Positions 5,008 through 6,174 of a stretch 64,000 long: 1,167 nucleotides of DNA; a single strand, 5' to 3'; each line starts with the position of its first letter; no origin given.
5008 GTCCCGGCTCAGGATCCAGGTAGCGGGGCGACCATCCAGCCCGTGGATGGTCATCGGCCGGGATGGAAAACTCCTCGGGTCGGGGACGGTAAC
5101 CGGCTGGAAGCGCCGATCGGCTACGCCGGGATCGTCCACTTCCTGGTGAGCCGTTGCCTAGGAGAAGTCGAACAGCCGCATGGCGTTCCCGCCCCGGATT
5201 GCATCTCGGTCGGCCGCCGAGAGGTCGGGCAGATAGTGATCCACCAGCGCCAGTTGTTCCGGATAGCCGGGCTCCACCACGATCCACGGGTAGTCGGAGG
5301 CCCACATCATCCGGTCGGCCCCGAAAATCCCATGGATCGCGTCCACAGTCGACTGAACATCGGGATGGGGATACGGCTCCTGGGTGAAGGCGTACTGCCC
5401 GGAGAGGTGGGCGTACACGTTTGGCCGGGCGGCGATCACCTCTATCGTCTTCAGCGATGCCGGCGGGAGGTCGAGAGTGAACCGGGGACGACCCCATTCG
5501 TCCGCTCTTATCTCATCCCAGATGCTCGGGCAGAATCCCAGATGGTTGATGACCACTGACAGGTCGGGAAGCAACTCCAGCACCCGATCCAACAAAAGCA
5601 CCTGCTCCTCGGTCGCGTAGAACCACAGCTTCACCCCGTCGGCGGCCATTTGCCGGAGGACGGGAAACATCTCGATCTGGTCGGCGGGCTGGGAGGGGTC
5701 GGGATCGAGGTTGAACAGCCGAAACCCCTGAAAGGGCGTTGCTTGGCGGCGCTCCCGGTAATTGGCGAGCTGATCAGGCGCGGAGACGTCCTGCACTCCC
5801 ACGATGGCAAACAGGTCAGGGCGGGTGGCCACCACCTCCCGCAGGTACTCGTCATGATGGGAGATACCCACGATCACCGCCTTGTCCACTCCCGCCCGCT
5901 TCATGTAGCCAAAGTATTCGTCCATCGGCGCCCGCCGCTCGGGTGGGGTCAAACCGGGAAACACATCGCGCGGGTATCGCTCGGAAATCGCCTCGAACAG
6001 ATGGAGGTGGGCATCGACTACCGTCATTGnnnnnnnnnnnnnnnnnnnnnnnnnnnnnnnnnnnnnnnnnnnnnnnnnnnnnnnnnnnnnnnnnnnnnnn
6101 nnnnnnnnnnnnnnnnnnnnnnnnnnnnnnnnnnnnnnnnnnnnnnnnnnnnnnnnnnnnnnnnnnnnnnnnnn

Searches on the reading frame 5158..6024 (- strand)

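Call 59: search_protein_families(library=pfam, proteins=[window:5158-6024:-], max_evalue=0.00001)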
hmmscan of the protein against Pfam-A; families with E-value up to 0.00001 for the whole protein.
window:5158-6024:- (288 aa): 1 family
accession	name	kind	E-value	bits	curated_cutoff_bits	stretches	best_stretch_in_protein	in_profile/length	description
PF04909.20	Amidohydro_2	-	1.2e-29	104.4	26.4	1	3-287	1-289/289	Amidohydrolase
